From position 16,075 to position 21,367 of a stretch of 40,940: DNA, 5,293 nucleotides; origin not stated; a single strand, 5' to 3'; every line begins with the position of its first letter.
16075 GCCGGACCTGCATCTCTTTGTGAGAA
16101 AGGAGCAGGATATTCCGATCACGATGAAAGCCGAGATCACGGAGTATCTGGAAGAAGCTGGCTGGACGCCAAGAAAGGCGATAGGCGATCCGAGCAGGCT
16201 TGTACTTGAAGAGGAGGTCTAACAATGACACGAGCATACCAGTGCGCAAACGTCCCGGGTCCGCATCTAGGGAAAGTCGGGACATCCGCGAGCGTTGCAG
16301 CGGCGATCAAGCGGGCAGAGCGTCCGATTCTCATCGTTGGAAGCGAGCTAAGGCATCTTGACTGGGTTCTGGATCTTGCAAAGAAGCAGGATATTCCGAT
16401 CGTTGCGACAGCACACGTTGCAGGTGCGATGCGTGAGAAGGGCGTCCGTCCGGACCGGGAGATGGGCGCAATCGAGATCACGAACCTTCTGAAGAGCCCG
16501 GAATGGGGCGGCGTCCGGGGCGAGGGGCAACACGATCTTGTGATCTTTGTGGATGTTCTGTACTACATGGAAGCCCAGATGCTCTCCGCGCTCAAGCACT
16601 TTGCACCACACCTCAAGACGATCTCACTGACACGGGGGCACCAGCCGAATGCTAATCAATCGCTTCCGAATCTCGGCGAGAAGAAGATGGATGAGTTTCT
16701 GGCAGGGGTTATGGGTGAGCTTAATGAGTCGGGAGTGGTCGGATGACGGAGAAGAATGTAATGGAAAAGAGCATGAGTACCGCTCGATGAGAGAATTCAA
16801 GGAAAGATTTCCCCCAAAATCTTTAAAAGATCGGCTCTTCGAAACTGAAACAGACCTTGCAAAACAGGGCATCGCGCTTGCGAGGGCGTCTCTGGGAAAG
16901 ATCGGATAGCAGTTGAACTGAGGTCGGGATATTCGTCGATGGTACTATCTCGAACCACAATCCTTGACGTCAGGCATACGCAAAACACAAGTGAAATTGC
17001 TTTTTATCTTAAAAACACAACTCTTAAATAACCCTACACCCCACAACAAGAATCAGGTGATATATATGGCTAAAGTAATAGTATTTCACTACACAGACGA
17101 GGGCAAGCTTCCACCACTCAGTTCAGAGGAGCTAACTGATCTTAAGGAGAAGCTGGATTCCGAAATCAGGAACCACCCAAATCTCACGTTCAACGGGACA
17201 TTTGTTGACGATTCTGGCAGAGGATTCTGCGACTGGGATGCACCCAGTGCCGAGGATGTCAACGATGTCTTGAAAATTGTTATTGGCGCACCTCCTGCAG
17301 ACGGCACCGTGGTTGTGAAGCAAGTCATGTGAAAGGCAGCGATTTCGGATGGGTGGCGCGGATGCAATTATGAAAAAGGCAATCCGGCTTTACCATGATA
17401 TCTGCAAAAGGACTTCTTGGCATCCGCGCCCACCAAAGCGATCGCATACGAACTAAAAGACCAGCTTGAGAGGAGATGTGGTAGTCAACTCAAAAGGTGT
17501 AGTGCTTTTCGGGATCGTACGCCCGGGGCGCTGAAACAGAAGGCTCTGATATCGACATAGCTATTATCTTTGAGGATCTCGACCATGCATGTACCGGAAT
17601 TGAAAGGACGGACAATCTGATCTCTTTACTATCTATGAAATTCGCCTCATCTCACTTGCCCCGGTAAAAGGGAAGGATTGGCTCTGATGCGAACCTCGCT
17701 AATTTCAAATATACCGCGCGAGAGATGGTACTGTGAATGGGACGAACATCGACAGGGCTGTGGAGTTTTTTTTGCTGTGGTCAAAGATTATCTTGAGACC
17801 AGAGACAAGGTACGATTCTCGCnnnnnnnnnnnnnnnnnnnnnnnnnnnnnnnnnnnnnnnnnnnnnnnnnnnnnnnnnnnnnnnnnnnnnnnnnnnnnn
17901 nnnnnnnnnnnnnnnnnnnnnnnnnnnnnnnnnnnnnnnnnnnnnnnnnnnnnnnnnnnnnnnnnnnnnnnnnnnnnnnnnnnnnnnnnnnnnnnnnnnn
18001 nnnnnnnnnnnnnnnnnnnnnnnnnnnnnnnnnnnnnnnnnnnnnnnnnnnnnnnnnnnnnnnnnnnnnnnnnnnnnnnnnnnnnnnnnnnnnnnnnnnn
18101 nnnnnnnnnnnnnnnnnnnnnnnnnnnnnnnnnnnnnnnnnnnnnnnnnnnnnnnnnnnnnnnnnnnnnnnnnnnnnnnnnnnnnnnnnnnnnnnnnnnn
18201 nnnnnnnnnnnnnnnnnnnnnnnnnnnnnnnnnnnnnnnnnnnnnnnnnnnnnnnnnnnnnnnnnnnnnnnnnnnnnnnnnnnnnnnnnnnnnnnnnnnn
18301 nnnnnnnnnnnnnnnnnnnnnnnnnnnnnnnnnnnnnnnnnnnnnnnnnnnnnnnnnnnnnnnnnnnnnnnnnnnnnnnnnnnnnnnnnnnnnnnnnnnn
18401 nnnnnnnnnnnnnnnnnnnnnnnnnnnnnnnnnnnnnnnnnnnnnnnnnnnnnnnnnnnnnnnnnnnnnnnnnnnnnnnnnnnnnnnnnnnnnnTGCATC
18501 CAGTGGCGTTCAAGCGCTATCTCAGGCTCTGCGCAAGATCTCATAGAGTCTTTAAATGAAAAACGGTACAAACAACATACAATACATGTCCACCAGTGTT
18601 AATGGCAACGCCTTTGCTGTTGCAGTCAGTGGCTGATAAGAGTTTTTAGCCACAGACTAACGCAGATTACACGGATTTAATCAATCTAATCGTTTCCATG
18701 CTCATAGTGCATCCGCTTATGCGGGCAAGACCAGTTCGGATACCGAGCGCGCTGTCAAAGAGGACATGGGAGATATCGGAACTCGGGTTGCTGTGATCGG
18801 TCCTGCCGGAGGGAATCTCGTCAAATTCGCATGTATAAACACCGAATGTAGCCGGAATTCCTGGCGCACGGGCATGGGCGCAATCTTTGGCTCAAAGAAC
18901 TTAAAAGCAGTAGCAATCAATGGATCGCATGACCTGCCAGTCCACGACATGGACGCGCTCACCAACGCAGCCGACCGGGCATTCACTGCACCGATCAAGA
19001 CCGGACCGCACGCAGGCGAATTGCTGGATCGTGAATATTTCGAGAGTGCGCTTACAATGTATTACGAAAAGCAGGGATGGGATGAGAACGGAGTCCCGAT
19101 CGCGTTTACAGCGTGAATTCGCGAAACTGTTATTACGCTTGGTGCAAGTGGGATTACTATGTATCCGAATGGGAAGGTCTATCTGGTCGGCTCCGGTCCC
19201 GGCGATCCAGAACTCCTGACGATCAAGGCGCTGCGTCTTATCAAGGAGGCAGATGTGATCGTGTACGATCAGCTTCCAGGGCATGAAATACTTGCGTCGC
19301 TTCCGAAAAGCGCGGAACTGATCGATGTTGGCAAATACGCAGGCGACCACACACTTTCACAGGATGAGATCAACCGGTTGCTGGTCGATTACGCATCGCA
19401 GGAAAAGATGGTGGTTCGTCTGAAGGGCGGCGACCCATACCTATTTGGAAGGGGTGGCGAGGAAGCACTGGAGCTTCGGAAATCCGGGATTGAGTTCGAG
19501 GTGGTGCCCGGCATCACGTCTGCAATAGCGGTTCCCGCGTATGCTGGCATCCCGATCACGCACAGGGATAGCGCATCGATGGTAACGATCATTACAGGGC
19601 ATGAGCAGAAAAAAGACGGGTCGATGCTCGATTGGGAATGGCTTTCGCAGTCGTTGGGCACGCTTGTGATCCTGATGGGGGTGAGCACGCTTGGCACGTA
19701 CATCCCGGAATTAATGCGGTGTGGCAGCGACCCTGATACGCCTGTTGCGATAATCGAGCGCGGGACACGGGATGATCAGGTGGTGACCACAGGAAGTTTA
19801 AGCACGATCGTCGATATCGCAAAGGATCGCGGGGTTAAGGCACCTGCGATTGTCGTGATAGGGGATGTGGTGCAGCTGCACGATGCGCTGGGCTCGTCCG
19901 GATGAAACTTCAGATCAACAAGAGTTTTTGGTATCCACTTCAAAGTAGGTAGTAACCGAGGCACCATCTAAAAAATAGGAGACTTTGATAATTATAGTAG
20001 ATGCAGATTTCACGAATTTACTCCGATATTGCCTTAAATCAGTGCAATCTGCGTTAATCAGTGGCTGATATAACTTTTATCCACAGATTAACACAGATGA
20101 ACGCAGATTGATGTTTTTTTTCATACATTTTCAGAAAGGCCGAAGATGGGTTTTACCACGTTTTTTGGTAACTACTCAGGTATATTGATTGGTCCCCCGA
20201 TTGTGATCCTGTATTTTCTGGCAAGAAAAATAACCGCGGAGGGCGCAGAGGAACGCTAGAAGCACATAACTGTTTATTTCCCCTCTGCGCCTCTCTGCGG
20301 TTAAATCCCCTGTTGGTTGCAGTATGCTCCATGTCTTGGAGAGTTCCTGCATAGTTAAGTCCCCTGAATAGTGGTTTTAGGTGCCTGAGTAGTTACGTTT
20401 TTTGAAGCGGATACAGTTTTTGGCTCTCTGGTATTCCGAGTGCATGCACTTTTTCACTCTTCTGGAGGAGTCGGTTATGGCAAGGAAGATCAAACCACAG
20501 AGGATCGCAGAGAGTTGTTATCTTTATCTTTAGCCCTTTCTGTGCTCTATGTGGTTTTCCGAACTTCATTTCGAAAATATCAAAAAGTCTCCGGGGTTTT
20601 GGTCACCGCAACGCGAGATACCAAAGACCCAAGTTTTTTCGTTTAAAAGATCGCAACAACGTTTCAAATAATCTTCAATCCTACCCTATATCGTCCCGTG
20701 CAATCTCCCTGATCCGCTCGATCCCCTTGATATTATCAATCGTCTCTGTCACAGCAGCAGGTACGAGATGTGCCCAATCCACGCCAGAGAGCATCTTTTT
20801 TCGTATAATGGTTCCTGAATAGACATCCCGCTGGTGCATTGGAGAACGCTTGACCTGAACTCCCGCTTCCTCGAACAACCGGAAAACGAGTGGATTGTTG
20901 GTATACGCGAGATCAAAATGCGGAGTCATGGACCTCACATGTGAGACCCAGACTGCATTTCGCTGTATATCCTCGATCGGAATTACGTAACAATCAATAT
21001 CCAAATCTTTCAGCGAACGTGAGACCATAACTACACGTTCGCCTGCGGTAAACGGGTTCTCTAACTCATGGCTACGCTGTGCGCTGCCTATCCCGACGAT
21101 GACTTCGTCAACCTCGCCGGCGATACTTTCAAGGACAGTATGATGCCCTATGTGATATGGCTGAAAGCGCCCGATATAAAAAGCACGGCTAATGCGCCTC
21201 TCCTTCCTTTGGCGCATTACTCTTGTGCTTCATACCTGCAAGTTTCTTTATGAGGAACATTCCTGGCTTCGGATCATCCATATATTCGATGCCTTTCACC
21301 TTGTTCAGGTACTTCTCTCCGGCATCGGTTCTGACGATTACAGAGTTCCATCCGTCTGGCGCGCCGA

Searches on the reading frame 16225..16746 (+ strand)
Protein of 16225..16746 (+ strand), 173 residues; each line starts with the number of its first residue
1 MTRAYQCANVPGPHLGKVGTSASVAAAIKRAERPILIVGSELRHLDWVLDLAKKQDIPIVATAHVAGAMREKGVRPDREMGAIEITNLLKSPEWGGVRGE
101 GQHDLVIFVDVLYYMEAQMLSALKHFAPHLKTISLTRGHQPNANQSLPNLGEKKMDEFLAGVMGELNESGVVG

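Call 39: search_protein_families(library=pfam, proteins=[window:16225-16746:+], max_evalue=0.001)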
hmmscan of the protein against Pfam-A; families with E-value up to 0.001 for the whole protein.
window:16225-16746:+ (173 aa): 2 families
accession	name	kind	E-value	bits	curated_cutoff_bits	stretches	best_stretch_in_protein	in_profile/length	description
PF02552.22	CO_dh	-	3.1e-33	115.4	21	1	20-158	23-161/168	CO dehydrogenase beta subunit/acetyl-CoA synthase epsilon subunit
PF00205.28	TPP_enzyme_M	-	6.9e-05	23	30.4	1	23-71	3-54/137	Thiamine pyrophosphate enzyme, central domain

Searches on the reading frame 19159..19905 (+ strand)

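Call 6: search_protein_families(library=pfam, proteins=[window:19159-19905:+], max_evalue=0.01)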
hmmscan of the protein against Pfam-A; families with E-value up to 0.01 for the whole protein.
window:19159-19905:+ (248 aa): 1 family
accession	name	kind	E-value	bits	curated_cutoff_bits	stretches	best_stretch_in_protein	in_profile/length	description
PF00590.25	TP_methylase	-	6.6e-56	190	27.8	1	6-217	1-211/212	Tetrapyrrole (Corrin/Porphyrin) Methylases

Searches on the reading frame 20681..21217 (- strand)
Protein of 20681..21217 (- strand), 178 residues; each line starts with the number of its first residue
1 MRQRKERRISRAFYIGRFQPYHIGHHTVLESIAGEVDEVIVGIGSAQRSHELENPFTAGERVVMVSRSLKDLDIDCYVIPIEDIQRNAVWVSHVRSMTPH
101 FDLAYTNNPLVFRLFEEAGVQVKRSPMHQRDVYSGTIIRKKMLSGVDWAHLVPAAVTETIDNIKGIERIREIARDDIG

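Call 6: search_protein_families(library=pfam, proteins=[window:20681-21217:-], max_evalue=0.01)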
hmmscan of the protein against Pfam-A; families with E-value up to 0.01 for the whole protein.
window:20681-21217:- (178 aa): 1 family
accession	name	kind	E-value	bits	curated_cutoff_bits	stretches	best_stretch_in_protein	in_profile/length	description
PF01467.32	CTP_transf_like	-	6.7e-20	72.1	21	1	13-140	1-132/133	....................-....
